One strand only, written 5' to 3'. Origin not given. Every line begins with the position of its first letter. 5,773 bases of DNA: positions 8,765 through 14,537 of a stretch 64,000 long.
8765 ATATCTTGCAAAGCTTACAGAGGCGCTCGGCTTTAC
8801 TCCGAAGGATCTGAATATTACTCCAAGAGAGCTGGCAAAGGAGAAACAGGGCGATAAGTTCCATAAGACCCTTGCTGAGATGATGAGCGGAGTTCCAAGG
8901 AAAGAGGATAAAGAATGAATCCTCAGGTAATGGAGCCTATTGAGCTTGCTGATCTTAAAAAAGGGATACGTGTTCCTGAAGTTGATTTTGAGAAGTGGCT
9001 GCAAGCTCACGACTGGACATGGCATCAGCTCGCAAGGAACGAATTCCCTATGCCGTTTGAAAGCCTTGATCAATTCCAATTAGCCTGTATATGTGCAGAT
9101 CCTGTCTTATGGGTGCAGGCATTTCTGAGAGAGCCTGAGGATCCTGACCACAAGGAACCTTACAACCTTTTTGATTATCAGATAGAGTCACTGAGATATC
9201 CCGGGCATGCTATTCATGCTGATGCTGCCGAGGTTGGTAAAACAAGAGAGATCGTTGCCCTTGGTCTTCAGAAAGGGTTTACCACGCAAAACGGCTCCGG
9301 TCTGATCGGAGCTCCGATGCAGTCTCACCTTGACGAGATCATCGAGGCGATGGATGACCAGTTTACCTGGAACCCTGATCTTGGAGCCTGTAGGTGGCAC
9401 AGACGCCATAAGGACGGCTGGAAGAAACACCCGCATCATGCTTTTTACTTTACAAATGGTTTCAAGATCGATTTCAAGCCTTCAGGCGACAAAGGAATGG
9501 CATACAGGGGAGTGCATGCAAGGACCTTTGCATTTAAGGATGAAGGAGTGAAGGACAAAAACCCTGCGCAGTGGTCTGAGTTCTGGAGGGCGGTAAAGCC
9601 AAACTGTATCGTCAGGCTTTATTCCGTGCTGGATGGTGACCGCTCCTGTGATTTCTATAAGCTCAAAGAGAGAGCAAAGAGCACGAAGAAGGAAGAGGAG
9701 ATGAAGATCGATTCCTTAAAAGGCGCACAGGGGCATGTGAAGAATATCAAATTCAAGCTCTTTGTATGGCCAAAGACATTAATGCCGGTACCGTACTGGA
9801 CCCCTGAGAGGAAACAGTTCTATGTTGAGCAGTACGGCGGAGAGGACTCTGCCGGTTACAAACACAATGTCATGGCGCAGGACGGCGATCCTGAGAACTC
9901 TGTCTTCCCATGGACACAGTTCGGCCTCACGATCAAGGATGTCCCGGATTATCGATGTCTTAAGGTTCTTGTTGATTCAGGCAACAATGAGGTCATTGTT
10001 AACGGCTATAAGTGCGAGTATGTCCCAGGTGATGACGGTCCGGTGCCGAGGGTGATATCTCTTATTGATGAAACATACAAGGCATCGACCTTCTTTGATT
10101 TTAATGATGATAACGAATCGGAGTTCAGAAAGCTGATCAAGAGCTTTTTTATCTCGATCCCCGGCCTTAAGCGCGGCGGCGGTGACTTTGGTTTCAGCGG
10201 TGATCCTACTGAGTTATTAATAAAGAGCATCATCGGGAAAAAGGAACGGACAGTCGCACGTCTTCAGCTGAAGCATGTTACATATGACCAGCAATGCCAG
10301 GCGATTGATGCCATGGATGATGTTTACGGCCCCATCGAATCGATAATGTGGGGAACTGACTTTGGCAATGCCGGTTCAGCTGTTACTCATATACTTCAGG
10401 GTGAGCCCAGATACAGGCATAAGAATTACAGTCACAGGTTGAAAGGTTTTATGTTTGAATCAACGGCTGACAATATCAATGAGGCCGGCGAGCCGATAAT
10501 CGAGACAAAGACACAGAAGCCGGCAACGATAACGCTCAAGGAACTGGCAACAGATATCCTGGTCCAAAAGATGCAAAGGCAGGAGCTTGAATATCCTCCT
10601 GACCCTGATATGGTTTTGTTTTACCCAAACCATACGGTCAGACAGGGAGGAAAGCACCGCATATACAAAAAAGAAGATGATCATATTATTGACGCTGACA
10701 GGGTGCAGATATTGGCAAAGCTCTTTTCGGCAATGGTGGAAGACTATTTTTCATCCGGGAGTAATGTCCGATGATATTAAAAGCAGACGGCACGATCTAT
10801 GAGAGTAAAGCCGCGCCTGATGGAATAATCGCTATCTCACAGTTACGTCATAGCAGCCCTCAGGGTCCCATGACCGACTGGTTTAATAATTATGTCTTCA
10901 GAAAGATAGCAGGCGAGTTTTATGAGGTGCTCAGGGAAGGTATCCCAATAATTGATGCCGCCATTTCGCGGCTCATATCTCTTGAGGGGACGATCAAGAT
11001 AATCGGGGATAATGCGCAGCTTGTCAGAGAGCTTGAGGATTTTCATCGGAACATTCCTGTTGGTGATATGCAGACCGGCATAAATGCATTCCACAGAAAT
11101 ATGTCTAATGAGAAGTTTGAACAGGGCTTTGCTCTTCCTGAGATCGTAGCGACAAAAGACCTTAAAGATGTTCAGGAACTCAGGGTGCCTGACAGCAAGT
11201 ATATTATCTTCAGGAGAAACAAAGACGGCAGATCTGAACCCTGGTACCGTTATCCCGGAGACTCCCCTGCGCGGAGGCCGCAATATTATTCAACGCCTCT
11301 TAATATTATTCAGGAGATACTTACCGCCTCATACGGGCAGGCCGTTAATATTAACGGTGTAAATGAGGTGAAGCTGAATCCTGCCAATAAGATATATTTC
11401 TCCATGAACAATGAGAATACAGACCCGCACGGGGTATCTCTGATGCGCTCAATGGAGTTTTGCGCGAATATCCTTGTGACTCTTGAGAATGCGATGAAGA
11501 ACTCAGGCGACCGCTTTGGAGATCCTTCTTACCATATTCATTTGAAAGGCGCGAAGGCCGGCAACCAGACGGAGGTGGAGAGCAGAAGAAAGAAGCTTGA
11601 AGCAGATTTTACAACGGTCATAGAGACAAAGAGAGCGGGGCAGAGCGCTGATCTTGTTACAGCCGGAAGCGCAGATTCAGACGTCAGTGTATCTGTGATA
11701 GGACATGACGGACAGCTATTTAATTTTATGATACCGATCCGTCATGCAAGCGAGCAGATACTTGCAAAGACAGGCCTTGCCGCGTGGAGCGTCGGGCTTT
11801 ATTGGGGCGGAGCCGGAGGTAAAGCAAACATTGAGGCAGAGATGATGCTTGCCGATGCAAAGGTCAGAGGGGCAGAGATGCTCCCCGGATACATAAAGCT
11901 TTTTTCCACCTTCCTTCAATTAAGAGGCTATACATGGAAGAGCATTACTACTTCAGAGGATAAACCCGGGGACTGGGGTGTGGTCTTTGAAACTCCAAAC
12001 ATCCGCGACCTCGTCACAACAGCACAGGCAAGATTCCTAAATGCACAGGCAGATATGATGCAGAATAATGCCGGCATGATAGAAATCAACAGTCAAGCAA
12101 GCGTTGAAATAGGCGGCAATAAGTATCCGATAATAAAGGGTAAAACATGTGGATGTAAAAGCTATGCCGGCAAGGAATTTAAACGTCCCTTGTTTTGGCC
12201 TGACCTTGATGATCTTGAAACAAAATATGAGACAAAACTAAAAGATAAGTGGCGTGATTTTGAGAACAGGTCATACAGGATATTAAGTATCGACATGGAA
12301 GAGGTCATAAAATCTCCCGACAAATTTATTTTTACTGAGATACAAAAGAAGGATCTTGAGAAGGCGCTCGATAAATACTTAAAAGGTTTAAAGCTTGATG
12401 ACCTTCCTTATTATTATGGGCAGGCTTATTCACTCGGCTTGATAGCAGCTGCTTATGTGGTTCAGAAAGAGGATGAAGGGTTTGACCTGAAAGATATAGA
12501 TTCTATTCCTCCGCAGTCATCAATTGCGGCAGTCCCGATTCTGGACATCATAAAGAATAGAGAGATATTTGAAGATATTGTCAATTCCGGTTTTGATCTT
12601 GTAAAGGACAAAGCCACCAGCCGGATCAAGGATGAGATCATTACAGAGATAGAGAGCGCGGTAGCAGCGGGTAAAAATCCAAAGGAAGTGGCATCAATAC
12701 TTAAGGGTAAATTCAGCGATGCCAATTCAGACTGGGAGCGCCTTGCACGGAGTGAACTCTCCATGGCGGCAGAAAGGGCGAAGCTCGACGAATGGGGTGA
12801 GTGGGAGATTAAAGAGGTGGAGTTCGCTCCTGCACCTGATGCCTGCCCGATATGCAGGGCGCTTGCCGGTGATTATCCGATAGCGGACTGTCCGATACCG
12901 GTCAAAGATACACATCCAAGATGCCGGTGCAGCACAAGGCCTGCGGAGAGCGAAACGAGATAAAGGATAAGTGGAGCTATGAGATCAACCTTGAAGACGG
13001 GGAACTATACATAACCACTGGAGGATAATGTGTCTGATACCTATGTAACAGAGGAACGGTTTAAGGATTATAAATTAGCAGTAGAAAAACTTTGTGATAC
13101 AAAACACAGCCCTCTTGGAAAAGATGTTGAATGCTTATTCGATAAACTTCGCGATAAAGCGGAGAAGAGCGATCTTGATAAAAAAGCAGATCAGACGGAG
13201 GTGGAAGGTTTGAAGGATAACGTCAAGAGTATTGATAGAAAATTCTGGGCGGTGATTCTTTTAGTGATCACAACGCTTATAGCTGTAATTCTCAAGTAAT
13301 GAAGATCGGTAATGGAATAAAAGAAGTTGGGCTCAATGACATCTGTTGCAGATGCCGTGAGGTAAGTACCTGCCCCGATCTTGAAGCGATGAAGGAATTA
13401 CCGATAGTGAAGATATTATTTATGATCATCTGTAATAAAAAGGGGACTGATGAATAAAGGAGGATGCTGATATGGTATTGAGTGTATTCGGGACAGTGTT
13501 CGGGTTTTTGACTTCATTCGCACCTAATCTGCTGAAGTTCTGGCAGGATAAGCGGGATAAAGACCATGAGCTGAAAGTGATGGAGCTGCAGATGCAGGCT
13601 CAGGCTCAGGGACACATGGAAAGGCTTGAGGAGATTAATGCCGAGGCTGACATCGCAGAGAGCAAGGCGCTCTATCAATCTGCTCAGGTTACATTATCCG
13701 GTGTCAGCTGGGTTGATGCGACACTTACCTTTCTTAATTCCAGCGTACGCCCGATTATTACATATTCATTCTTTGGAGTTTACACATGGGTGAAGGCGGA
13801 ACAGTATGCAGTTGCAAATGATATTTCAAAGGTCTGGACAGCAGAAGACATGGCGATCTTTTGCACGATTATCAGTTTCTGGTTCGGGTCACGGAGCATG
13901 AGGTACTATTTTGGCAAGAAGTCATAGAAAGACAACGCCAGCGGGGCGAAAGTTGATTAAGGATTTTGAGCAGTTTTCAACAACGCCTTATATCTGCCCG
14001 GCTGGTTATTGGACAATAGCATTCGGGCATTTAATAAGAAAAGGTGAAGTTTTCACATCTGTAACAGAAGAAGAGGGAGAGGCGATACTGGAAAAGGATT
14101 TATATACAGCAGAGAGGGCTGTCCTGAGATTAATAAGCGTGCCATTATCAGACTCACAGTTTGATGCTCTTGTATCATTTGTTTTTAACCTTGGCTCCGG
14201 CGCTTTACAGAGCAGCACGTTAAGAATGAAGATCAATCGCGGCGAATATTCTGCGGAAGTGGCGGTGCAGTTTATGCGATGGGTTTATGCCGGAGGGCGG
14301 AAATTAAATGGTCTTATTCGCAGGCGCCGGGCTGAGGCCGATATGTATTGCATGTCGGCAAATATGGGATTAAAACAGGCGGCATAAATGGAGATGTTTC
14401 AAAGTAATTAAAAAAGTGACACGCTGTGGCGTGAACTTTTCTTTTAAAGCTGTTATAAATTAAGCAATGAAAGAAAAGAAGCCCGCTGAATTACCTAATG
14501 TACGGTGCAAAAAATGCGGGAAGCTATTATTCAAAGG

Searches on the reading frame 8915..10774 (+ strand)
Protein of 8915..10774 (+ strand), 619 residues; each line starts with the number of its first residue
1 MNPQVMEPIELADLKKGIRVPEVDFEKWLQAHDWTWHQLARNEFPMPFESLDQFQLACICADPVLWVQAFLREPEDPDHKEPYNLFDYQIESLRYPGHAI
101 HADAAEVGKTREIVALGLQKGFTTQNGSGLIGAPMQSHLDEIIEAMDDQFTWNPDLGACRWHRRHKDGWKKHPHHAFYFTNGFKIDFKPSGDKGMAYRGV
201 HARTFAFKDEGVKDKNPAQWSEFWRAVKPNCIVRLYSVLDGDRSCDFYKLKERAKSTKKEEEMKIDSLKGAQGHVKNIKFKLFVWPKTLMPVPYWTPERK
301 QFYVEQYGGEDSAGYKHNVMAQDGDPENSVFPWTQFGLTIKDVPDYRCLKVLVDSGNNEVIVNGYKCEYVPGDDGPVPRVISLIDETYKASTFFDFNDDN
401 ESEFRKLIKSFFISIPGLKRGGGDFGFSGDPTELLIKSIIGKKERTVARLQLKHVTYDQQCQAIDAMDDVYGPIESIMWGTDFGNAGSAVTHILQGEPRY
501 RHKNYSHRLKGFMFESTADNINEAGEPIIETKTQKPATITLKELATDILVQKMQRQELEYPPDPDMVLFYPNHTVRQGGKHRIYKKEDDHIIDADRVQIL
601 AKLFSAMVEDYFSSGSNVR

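Call 9: search_protein_families(library=pfam, proteins=[window:8915-10774:+], max_evalue=0.01)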
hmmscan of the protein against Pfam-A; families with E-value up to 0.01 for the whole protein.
window:8915-10774:+ (619 aa): 0 families

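Call 10: search_protein_families(library=phrogs, proteins=[window:8915-10774:+], max_evalue=0.001)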
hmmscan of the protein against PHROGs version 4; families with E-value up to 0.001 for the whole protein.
window:8915-10774:+ (619 aa): 0 families

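Call 35: find_homologous_proteins(query=window:8915-10774:+, max_evalue=1e-20)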
Query window:8915-10774:+ (619 aa): 325 proteins with E <= 1e-20 among 6272 candidates; the best 120 are listed.
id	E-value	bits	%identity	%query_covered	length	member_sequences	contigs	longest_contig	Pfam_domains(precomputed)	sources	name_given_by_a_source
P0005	0.0e+0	1479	100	100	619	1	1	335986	-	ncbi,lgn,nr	ncbi:MAG: hypothetical protein Q7U10_08730 [Thermodesulfovibrionia bacterium]|nr:hypothetical protei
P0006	0.0e+0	1030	70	99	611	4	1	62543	-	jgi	-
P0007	0.0e+0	1022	69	98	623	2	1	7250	-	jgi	-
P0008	2.0e-298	1009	70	99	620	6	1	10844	-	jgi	-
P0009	3.3e-298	1009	68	98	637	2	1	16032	-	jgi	-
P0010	1.4e-297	1006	67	99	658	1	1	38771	-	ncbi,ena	-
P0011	4.2e-297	1005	67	99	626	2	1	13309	-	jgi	-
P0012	9.0e-296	1000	70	98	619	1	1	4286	-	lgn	-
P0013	3.2e-294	995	67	99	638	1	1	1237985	-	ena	-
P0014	1.5e-292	990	65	98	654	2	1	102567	-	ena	-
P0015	2.3e-292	989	66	98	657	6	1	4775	-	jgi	jgi:hypothetical protein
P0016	9.8e-288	974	65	99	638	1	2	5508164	-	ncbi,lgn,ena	-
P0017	3.6e-287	972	66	98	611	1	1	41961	-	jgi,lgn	jgi:hypothetical protein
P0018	1.3e-285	967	66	99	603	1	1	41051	-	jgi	jgi:hypothetical protein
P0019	1.3e-285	967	62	99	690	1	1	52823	-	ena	-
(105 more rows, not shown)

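Call 37: find_related_loci(query=A3, collection=genome_contigs, flank=10000)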
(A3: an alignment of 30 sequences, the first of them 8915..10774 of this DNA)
Query A3 (619 aa) in genome_contigs; peptide patterns used: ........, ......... (x = any residue, [..] = any of these).
50 stretches matched a pattern; 20 encode a relative of the query (tblastn E <= 1e-3); 20 distinct loci.
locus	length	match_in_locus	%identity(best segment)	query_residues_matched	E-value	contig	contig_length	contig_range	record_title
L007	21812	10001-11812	70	6-617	0e+0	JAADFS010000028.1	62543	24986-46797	MAG: Deferribacteres bacterium isolate M_MaxBin.054 contig-127_1404, whole genome shotgun sequence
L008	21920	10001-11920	67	3-617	0e+0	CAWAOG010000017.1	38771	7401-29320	MAG: uncultured delta proteobacterium isolate MFD02979.bin.1.23 genome assembly, contig: contig_1962, whole genome shotg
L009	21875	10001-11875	65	3-613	0e+0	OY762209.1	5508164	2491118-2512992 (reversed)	MAG: Syntrophorhabdaceae bacterium isolate b67c53bf-795e-48b1-b0c8-2f1cb1e3683a genome assembly, chromosome: 1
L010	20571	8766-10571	65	1-612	0e+0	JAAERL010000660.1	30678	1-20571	MAG: Desulfobacteraceae bacterium isolate Nau_4 NauG_CONTIG1759496, whole genome shotgun sequence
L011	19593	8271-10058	63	6-613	0e+0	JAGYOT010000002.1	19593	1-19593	MAG: Desulfobacterales bacterium isolate M55B175 2, whole genome shotgun sequence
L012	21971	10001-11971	60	5-613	0e+0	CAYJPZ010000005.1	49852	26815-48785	MAG TPA_asm: uncultured candidatus Brocadiaceae bacterium isolate ERP124720_co1_183 genome assembly, contig: NODE_990_le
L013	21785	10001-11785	62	5-613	0e+0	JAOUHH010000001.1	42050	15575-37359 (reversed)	MAG: Desulfobulbaceae bacterium isolate 4_1_May_SF_Bin57 4_1_May_SF_Bin57_scaffold_286_c1, whole genome shotgun sequence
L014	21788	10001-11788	64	5-612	0e+0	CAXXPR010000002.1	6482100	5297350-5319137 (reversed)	MAG: Desulfatiglandales bacterium isolate a8f5a47d-4dac-4919-b032-e1fff6f47f18 genome assembly, contig: contig_2, whole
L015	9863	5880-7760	57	5-619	0e+0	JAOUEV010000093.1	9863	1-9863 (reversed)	MAG: Nitrospirota bacterium isolate 4_1_July_SF_Bin20 4_1_July_SF_Bin20_scaffold_3404_c1, whole genome shotgun sequence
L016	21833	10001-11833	57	6-612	0e+0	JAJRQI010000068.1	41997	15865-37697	MAG: Deltaproteobacteria bacterium isolate Dive100_bin10.46 k141_1124176, whole genome shotgun sequence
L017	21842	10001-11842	55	3-612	0e+0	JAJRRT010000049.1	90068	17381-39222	MAG: Deltaproteobacteria bacterium isolate Dive100_bin3.49 k141_508092, whole genome shotgun sequence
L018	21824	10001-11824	55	6-612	0e+0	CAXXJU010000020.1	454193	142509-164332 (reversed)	MAG: Geopsychrobacteraceae bacterium isolate 9bdf4672-5fa0-4c3d-8884-7dacf58b9c52 genome assembly, contig: contig_20, wh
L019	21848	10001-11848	54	6-613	0e+0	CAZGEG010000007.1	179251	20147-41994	MAG TPA_asm: uncultured Geobacter sp. isolate SRP302447_co2_789 genome assembly, contig: NODE_273_length_179251_cov_263.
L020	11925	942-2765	53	5-612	0e+0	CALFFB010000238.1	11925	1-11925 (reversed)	MAG TPA_asm: uncultured Geobacteraceae bacterium isolate SRR7299214_bin.59_CONCOCT_v1.1_MAG genome assembly, contig: ERZ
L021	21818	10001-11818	61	5-616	0e+0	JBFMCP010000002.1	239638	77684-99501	MAG: Nitrospirota bacterium isolate MAG196 MAG196_2, whole genome shotgun sequence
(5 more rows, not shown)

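Call 47: find_related_loci(query=A3, collection=metagenome_contigs, flank=10000)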
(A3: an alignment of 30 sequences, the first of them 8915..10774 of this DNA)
Query A3 (619 aa) in metagenome_contigs; peptide patterns used: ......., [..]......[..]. (x = any residue, [..] = any of these).
133 stretches matched a pattern; 58 encode a relative of the query (tblastn E <= 1e-3); 58 distinct loci.
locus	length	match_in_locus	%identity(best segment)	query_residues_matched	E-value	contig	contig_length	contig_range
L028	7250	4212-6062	69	5-613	0e+0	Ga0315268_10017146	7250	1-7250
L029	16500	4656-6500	66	4-615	0e+0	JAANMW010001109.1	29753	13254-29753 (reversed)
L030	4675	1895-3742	64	5-616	0e+0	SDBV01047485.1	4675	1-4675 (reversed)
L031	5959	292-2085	64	6-613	0e+0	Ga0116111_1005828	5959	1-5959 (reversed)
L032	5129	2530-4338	64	5-619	0e+0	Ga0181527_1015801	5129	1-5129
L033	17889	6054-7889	64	4-619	0e+0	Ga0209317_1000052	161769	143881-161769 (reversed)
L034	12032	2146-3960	62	5-613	0e+0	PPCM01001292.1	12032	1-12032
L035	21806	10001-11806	63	5-616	0e+0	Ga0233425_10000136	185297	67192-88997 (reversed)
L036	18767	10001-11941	62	5-613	0e+0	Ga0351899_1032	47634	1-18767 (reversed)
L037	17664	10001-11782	64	8-613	0e+0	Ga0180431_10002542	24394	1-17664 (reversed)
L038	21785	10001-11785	62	5-613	0e+0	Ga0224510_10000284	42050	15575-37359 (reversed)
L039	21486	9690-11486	63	5-613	0e+0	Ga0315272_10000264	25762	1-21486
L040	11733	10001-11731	64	8-596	0e+0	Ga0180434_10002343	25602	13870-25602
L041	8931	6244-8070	60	6-615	0e+0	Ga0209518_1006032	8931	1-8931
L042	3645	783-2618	60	6-612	0e+0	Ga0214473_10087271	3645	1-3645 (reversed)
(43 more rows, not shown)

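Call 48: find_related_loci(query=A3, collection=viral_contigs, flank=10000)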
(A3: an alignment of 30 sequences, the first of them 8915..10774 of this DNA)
Query A3 (619 aa) in viral_contigs; peptide patterns used: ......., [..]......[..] (x = any residue, [..] = any of these).
94 stretches matched a pattern; 80 encode a relative of the query (tblastn E <= 1e-3); 78 distinct loci.
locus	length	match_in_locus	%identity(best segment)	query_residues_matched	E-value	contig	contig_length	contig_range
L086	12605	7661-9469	71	6-616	0e+0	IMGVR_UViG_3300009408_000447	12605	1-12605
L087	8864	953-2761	71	6-616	0e+0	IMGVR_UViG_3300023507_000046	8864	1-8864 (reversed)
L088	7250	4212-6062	69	5-613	0e+0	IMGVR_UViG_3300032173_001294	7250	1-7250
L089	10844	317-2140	70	5-619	0e+0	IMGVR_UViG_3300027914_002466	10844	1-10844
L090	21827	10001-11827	68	2-617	0e+0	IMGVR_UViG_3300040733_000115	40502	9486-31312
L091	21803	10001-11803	66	7-613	0e+0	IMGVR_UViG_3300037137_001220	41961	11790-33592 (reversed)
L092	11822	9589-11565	63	6-617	0e+0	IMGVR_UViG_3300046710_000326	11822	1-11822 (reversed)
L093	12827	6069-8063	63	6-613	0e+0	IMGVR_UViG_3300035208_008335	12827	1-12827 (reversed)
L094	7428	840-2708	65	5-619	0e+0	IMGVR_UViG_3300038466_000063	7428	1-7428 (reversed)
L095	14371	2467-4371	61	8-613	0e+0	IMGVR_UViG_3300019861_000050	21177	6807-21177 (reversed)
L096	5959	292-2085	64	6-613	0e+0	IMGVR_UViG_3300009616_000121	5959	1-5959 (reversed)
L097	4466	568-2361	64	6-613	0e+0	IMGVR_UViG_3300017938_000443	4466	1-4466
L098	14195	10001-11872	61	5-619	0e+0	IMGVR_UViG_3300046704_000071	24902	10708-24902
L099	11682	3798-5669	61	5-619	0e+0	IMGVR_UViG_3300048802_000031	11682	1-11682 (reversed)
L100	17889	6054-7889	64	4-619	0e+0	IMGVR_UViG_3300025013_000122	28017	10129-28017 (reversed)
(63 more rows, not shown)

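Call 82: search_solved_structures(query=A3, max_evalue=0.01)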
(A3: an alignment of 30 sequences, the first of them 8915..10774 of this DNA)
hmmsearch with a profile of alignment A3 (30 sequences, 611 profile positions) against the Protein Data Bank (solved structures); distinct sequences matched with E-value up to 0.01: 0.

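Call 84: search_protein_families(library=phrogs, proteins=[window:8915-10774:+], max_evalue=0.01)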
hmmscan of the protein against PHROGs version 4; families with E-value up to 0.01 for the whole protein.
window:8915-10774:+ (619 aa): 0 families

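Call 101: search_protein_families(library=ncbifam, proteins=[window:8915-10774:+], max_evalue=0.01)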
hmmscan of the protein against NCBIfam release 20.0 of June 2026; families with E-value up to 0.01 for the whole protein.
window:8915-10774:+ (619 aa): 0 families

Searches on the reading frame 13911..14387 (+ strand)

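Call 9: search_protein_families(library=pfam, proteins=[window:13911-14387:+], max_evalue=0.01)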
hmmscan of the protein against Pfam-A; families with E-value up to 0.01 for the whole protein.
window:13911-14387:+ (158 aa): 1 family
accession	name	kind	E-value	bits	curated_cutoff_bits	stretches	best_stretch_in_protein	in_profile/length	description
PF00959.24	Phage_lysozyme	-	6.7e-41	140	22.3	1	17-142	1-125/125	Phage lysozyme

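Call 10: search_protein_families(library=phrogs, proteins=[window:13911-14387:+], max_evalue=0.001)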
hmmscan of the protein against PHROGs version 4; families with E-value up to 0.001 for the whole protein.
window:13911-14387:+ (158 aa): 6 families
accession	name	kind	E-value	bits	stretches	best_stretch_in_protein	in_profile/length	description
phrog_7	-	lysis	3.9e-54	185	1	3-151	549-700/873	endolysin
phrog_33083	-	lysis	2.5e-25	90.1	1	7-146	2-140/456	endolysin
phrog_10457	-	lysis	1.8e-19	70.7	1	61-147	9-94/95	endolysin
phrog_7910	-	lysis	5.8e-18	66.3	1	62-148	8-92/96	endolysin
phrog_28234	-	lysis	1.2e-11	45.3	1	21-156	93-229/372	endolysin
phrog_13211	-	tail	1.5e-05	24.3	1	27-138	765-882/887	baseplate hub subunit and tail lysozyme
